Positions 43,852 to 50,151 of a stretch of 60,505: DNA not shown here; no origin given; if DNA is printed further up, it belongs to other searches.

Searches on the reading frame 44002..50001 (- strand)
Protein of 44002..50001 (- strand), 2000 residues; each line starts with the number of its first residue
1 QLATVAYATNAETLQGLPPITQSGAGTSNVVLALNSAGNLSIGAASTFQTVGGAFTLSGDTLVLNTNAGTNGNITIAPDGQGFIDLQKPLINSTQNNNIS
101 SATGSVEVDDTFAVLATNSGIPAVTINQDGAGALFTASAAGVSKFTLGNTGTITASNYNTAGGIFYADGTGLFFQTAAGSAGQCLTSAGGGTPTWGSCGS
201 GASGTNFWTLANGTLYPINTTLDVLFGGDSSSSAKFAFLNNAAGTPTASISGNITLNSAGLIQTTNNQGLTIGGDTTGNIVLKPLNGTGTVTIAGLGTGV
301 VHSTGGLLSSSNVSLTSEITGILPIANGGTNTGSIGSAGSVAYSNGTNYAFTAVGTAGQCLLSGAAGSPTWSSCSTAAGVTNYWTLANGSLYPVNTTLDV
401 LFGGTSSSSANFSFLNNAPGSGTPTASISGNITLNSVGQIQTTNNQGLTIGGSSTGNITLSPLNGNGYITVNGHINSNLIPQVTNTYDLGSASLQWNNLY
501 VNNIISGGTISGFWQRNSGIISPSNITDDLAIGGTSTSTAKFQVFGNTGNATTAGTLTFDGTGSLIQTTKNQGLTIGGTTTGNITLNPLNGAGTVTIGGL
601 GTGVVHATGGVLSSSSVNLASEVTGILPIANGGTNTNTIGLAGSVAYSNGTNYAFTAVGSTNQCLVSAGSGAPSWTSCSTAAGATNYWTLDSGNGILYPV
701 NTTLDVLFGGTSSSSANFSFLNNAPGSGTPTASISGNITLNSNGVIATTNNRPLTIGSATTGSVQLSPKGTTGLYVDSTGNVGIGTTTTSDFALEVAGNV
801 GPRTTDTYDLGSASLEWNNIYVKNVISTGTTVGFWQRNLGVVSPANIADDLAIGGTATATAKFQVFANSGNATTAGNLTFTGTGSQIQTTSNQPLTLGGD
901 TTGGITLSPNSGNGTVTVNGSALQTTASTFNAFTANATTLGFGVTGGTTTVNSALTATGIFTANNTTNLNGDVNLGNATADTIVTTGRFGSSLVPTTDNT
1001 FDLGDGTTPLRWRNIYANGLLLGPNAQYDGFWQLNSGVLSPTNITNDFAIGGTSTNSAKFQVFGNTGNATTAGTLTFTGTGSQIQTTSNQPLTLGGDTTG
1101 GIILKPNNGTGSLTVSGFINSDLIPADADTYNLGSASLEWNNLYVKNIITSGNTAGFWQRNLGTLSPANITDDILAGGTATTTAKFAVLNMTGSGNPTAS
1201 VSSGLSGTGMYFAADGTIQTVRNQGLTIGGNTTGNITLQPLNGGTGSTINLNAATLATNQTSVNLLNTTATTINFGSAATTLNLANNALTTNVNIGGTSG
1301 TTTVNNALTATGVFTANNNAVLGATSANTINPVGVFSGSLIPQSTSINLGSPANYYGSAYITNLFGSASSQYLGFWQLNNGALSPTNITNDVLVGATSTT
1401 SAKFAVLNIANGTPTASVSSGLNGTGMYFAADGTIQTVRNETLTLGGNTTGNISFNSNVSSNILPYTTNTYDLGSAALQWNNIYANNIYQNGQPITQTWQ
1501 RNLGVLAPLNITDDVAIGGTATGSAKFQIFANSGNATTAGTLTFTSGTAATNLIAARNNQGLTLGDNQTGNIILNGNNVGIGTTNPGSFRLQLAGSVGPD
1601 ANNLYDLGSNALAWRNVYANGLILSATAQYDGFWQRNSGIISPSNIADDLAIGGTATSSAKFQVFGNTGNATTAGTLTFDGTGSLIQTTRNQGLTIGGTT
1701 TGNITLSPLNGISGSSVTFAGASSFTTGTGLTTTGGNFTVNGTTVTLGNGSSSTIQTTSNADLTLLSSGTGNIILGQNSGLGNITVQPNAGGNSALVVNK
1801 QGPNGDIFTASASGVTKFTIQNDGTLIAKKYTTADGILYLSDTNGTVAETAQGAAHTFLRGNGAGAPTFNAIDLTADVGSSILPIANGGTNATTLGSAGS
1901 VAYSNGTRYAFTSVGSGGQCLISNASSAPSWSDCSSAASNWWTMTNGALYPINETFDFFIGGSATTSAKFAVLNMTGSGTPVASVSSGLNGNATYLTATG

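Call 8: search_protein_families(library=pfam, proteins=[window:44002-50001:-], max_evalue=1)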
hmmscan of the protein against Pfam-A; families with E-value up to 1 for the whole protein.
window:44002-50001:- (2000 aa): 1 family
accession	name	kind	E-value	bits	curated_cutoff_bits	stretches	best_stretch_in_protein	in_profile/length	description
PF01491.21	Frataxin_Cyay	-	0.049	14.2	21.3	1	1791-1828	46-84/107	Frataxin-like domain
